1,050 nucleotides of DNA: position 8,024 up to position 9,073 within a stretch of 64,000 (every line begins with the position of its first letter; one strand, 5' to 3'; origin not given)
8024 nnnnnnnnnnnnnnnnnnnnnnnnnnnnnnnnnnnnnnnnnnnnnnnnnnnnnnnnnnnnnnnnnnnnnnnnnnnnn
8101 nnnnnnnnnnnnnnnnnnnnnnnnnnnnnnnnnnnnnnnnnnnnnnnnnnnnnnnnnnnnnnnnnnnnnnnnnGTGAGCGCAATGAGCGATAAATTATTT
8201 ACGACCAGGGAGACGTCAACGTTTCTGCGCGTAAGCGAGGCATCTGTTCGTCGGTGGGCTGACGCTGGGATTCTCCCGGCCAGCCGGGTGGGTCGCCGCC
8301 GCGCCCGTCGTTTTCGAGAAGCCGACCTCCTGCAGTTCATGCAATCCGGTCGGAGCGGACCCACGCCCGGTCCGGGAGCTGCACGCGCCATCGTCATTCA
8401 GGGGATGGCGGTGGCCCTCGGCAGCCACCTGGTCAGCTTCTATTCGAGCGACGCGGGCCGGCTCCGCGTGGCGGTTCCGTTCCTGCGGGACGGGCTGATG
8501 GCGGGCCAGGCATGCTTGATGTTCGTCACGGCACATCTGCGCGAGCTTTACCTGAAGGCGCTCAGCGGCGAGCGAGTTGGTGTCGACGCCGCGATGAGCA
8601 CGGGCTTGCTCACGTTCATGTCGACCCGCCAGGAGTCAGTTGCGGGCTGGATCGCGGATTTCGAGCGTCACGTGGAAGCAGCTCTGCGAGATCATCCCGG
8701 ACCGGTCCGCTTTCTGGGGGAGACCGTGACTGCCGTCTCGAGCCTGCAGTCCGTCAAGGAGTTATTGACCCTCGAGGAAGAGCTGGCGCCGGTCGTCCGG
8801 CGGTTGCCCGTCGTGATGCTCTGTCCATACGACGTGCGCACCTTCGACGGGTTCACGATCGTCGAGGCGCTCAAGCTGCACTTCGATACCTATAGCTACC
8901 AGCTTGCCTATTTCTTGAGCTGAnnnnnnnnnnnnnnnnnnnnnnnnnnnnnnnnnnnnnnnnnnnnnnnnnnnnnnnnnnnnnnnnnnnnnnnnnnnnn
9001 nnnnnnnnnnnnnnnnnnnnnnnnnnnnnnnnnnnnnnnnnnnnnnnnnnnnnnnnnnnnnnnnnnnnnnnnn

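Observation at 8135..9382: Split MEDS signalling module: HTH+MEDS regulator followed by a free-standing HisKA/DHp domain lacking any ATPase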

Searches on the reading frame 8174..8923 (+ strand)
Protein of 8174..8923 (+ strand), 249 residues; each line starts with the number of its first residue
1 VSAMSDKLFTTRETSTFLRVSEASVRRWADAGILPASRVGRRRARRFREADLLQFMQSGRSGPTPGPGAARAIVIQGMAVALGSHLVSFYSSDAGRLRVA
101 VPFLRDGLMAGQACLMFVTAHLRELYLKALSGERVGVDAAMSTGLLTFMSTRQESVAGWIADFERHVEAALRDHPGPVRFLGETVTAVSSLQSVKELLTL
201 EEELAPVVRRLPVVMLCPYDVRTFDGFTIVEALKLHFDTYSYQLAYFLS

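Call 3: search_protein_families(library=pfam, proteins=[window:8174-8923:+], max_evalue=1)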
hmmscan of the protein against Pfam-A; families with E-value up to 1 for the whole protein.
window:8174-8923:+ (249 aa): 7 families
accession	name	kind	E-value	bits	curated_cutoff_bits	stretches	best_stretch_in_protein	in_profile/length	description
PF14417.12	MEDS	-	2.1e-27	96.4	29.8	1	85-236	2-160/161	MEDS: MEthanogen/methylotroph, DcmR Sensory domain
PF12728.13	HTH_17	-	4.4e-13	49.7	27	1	8-59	1-50/51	Helix-turn-helix domain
PF13411.12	MerR_1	-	0.00041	20.8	21.6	1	10-54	2-45/69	MerR HTH family regulatory protein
PF13551.12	HTH_29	-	0.0043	17.6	28.1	0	10-50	14-61/64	Winged helix-turn helix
PF13518.12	HTH_28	-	0.011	16.2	25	0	10-29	14-33/52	Helix-turn-helix domain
PF00376.29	MerR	-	0.019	15.2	28.2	1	10-46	1-37/38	MerR family regulatory protein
PF13384.12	HTH_23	-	0.11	12.9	24.6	1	7-29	16-38/50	Homeodomain-like domain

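Call 4: search_protein_families(library=ncbifam, proteins=[window:8174-8923:+], max_evalue=1)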
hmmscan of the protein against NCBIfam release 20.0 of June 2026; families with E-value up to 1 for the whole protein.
window:8174-8923:+ (249 aa): 5 families
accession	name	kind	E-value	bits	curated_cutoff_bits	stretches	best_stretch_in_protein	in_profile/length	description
NF041045.1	RsbA_anti_sig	subfamily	2.1e-15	56.7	210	1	85-236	3-145/303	anti-sigma factor RsbA family regulatory protein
TIGR01764.1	excise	domain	8.2e-07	29.3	28.8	1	9-57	2-48/49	excisionase family DNA-binding protein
NF033787.1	HTH_BldC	subfamily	7.4e-05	22.5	77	1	8-53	2-46/49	BldC family transcriptional regulator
NF047737.1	antiphage_MADS1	equivalog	0.0013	18.9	80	1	6-51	1-44/49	methylation-associated defense system helix-turn-helix domain-containing protein MAD1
NF046037.1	carphisopro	domain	0.049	13.8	38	1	12-39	12-39/54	carph-isopro domain-containing protein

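Call 21: find_homologous_proteins(query=window:8174-8920:+, max_evalue=0.00001)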
Query window:8174-8920:+ (249 aa): 203 proteins with E <= 0.00001 among 3275 candidates; the best 120 are listed.
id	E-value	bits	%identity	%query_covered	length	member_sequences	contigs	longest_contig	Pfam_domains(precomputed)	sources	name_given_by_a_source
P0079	7.2e-148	508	96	99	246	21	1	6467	PF12728.14,PF14417.13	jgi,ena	-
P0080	4.4e-138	476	91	99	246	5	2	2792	PF12728.14,PF14417.13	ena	-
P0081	8.7e-132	456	87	99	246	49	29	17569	PF12728.14,PF14417.13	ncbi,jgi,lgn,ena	-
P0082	3.9e-126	437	83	99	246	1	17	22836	PF12728.14,PF14417.13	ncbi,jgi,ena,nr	ncbi:MAG: helix-turn-helix domain-containing protein [Chloroflexi bacterium]|nr:MAG: helix-turn-heli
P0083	1.9e-125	435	83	99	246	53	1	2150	PF12728.14,PF14417.13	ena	-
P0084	8.5e-124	430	83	99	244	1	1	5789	PF12728.14,PF14417.13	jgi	jgi:excisionase family DNA binding protein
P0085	1.7e-121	422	80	99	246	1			PF12728.14,PF14417.13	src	-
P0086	5.9e-117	407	78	99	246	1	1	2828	PF12728.14,PF14417.13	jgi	jgi:excisionase family DNA binding protein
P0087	2.8e-90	320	60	99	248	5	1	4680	PF12728.14,PF00376.30,PF13411.13,PF14417.13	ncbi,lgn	-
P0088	1.3e-89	318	60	99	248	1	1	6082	PF12728.14,PF00376.30,PF13411.13,PF14417.13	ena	-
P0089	2.3e-89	317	61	99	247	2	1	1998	PF12728.14,PF14417.13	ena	-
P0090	4.9e-89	316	60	99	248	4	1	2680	PF12728.14,PF00376.30,PF13411.13,PF14417.13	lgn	-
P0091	2.8e-88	313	60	99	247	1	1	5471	PF12728.14,PF14417.13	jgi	jgi:excisionase family DNA binding protein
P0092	2.9e-88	313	59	99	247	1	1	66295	PF12728.14,PF00376.30,PF13411.13,PF14417.13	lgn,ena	-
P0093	3.1e-87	310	59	99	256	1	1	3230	PF12728.14,PF13411.13,PF14417.13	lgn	-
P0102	4.7e-85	303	57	99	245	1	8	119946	PF12728.14,PF00376.30,PF13411.13,PF14417.13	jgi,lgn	jgi:excisionase family DNA binding protein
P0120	2.2e-82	294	58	99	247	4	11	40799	PF12728.14,PF14417.13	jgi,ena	-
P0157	4.7e-77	277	55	99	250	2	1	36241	PF12728.14,PF13411.13,PF14417.13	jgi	jgi:excisionase family DNA binding protein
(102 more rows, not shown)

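Call 22: find_encoding_contigs(protein=P0102, flank=5000, max_places=2)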
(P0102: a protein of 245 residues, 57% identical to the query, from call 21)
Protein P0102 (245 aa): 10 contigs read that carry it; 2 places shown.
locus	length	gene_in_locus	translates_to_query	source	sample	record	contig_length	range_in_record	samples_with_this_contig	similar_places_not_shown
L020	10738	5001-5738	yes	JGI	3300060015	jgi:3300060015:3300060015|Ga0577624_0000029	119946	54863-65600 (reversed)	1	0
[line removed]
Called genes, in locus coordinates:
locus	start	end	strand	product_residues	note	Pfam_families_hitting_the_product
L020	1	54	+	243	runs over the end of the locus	PF00005:ABC_tran, PF02463:SMC_N (faint), PF13555:AAA_29 (faint), PF13304:AAA_21 (faint)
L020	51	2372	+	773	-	PF02687:FtsX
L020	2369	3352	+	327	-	PF08240:ADH_N, PF00107:ADH_zinc_N, PF13602:ADH_zinc_N_2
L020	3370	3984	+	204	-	PF06736:TMEM175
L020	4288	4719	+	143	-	-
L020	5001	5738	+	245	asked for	PF00376:MerR (weak), PF12728:HTH_17, PF13411:MerR_1, PF14417:MEDS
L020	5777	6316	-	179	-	PF02566:OsmC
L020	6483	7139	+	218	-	PF10925:DUF2680 (faint)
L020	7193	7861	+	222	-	PF00406:ADK, PF13207:AAA_17, PF05191:ADK_lid (weak)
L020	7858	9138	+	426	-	PF01266:DAO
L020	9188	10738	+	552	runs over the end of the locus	PF00083:Sugar_tr (weak), PF07690:MFS_1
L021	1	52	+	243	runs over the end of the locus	PF00005:ABC_tran, PF02463:SMC_N (faint), PF13555:AAA_29 (faint), PF13304:AAA_21 (faint)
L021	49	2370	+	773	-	PF02687:FtsX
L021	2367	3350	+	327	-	PF08240:ADH_N, PF00107:ADH_zinc_N, PF13602:ADH_zinc_N_2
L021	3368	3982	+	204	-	PF06736:TMEM175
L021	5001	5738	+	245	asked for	PF00376:MerR (weak), PF12728:HTH_17, PF13411:MerR_1, PF14417:MEDS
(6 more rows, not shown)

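Call 23: find_encoding_contigs(protein=P0092, flank=5000, max_places=2)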
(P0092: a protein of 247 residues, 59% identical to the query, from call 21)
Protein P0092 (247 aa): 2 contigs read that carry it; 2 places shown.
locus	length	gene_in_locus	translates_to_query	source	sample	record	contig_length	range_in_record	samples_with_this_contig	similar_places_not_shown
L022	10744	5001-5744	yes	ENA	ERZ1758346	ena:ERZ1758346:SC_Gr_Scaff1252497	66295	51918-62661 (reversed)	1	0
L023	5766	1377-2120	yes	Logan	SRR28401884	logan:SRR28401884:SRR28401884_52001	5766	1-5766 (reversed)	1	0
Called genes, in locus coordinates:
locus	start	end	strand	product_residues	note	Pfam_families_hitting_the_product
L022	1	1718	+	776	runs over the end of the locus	PF02687:FtsX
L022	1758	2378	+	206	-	PF14333:DUF4389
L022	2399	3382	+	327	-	PF08240:ADH_N, PF00107:ADH_zinc_N, PF13602:ADH_zinc_N_2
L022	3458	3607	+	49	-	PF06736:TMEM175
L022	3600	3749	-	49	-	-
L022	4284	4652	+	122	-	-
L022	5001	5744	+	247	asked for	PF00376:MerR (faint), PF12728:HTH_17, PF13411:MerR_1 (weak), PF14417:MEDS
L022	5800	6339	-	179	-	PF02566:OsmC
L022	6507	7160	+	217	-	PF10925:DUF2680 (faint)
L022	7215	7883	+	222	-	PF00406:ADK, PF13207:AAA_17, PF05191:ADK_lid (weak)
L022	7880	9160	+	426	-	PF01266:DAO, PF13450:NAD_binding_8 (weak)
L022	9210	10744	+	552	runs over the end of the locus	PF00083:Sugar_tr (weak), PF07690:MFS_1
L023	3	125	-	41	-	?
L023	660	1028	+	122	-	-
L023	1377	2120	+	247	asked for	PF00376:MerR (faint), PF12728:HTH_17, PF13411:MerR_1 (weak), PF14417:MEDS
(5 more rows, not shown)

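Call 24: find_encoding_contigs(protein=P0120, flank=5000, max_places=2)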
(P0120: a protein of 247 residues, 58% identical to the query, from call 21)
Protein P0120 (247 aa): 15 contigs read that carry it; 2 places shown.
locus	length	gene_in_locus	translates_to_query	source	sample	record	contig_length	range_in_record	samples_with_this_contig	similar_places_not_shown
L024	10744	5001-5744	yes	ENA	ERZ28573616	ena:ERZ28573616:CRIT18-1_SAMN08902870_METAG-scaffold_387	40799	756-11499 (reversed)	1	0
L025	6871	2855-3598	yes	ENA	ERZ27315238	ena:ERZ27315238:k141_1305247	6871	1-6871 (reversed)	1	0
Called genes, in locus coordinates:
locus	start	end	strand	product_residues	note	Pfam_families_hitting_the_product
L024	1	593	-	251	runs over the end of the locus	PF00149:Metallophos, PF12850:Metallophos_2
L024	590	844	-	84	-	PF04972:BON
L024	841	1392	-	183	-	PF09970:DUF2204, PF10706:Aminoglyc_resit (weak), PF14907:NTP_transf_5, PF19502:DUF6036 (faint)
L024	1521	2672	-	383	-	PF01571:GCV_T, PF08669:GCV_T_C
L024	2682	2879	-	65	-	-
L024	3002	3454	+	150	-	PF14340:DUF4395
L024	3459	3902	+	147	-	PF00085:Thioredoxin, PF13098:Thioredoxin_2 (weak)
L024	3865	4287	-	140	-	PF01643:Acyl-ACP_TE, PF13279:4HBT_2, PF20791:Acyl-ACP_TE_C (weak), PF03061:4HBT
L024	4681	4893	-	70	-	PF08281:Sigma70_r4_2 (weak), PF00196:GerE, PF13384:HTH_23 (weak), PF13518:HTH_28 (faint)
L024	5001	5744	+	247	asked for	PF12728:HTH_17, PF14417:MEDS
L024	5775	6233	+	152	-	-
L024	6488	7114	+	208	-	PF00892:EamA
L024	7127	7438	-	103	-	PF03795:YCII (weak)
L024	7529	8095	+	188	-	PF04542:Sigma70_r2, PF08281:Sigma70_r4_2 (faint)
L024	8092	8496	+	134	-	PF03992:ABM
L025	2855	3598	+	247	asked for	PF12728:HTH_17, PF14417:MEDS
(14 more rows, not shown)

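Call 25: find_encoding_contigs(protein=P0157, flank=5000, max_places=2)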
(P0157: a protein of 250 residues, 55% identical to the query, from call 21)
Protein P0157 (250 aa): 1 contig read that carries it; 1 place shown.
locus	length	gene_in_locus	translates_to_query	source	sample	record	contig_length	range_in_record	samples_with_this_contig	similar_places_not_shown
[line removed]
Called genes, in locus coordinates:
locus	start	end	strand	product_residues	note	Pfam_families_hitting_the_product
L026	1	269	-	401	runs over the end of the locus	PF00201:UDPGT, PF04101:Glyco_tran_28_C, PF06722:EryCIII-like_C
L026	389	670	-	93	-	PF04248:NTP_transf_9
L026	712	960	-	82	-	-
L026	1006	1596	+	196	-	-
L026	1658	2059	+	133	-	PF07366:SnoaL, PF12680:SnoaL_2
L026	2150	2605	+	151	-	PF14340:DUF4395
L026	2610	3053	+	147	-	-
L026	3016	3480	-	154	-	PF01643:Acyl-ACP_TE, PF20791:Acyl-ACP_TE_C (weak), PF13279:4HBT_2, PF03061:4HBT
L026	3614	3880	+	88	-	-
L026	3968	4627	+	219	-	PF00072:Response_reg, PF00196:GerE, PF08281:Sigma70_r4_2 (weak)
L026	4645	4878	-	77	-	PF00196:GerE, PF13384:HTH_23 (weak), PF04967:HTH_10 (faint)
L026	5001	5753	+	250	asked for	PF12728:HTH_17, PF13411:MerR_1 (faint), PF14417:MEDS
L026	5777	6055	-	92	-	PF04545:Sigma70_r4 (weak), PF08281:Sigma70_r4_2 (weak), PF00196:GerE, PF13384:HTH_23 (weak)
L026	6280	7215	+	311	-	PF00989:PAS, PF08448:PAS_4, PF13188:PAS_8 (weak), PF13426:PAS_9, PF07730:HisKA_3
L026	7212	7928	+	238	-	PF00072:Response_reg, PF00196:GerE, PF08281:Sigma70_r4_2, PF13412:HTH_24 (faint)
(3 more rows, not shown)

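Call 45: predict_structure(alignment_id=A2)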
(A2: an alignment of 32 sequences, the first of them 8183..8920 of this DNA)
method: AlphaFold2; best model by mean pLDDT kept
length: 246 residues; sequences in the alignment: 32
mean_pLDDT: 87.1   pTM: 0.73
mean pLDDT of the five models: 87.1, 85.9, 82.6, 82.5, 81.7
residues with pLDDT >= 90: 157; 70-90: 65; 50-70: 12; < 50: 12
segments of 3 or more residues with pLDDT < 50: 55-66
pLDDT, mean of each block of 10 residues (from residue 1): 82 82 76 83 88 51 52 82 93 93 95 98 98 97 97 97 95 94 97 97 88 95 93 83 61
secondary structure, 60 per line:
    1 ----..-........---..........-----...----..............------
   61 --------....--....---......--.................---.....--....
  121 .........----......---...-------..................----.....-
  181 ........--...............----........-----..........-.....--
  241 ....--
elements in order: H8-15 H19-28 E34-36 E41-45 H46-54 E69-72 E75-78 E82-87 H90-106 E110-114 H117-129 H134-139 E143-145 H153-170 E175-179 H181-188 H191-205 E210-217 H223-232 H234-238 H241-244

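Call 47: fold_search(model_id=the predicted structure, library=pdb)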
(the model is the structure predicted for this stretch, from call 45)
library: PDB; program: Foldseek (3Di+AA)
matches with E <= 10: 1678; with E <= 0.001: 129
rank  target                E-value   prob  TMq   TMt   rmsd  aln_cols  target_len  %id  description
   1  4yds                  1.1e-05  1.00  0.46  0.49   4.8       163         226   13  FlaH from Sulfolobus acidocaldarius with ATP and Mg-Ion (released 2015-11-11)
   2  8fwj_A                3.0e-05  1.00  0.48  0.23   4.6       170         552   15  Structure of dodecameric KaiC-RS-S413E/S414E complexed with KaiB-RS solved by cryo-EM (released 2023-03-22)
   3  8zn5_A                3.6e-05  1.00  0.47  0.27   3.3       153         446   12  Crystal Structure of Designed Clock Protein KaiC (released 2025-04-16)
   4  8zn5_C                3.6e-05  1.00  0.48  0.27   6.6       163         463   13  Crystal Structure of Designed Clock Protein KaiC (released 2025-04-16)
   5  8zn5_F                4.4e-05  1.00  0.49  0.29   3.6       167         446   11  Crystal Structure of Designed Clock Protein KaiC (released 2025-04-16)
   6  6x61_C                4.6e-05  1.00  0.46  0.49   4.4       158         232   14  Crystal structure of the N-terminal thioredoxin domain of SasA in complex with the N-terminal CI domain of KaiC from T (released 2021-06-02)
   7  4a8j_D                5.6e-05  1.00  0.49  0.44   5.1       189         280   13  Crystal Structure of the Elongator subcomplex Elp456 (released 2012-02-22)
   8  6x61_I                7.1e-05  1.00  0.46  0.49   5.3       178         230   13  Crystal structure of the N-terminal thioredoxin domain of SasA in complex with the N-terminal CI domain of KaiC from T (released 2021-06-02)
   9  8zn5_B                8.0e-05  1.00  0.51  0.30   4.8       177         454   12  Crystal Structure of Designed Clock Protein KaiC (released 2025-04-16)
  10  5nwl_D                8.5e-05  1.00  0.46  0.39   9.2       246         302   11  Crystal structure of a human RAD51-ATP filament. (released 2018-03-07)
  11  1szp_B                8.5e-05  1.00  0.45  0.41   9.0       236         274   14  A Crystal Structure of the Rad51 Filament (released 2004-07-13)
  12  2w0m                  1.1e-04  1.00  0.46  0.51   3.3       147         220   13  Crystal Structure of sso2452 from Sulfolobus solfataricus P2 (released 2009-05-19)
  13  5nwl_F                1.2e-04  1.00  0.44  0.38   9.1       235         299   11  Crystal structure of a human RAD51-ATP filament. (released 2018-03-07)
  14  1tf7_A                1.3e-04  1.00  0.48  0.26   4.2       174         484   11  Crystal Structure of Circadian Clock Protein KaiC (released 2004-08-24)
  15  4a8j_A                1.4e-04  1.00  0.49  0.44   5.1       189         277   13  Crystal Structure of the Elongator subcomplex Elp456 (released 2012-02-22)
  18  6x61_A                1.5e-04  1.00  0.46  0.48   5.3       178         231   13  Crystal structure of the N-terminal thioredoxin domain of SasA in complex with the N-terminal CI domain of KaiC from T (released 2021-06-02)
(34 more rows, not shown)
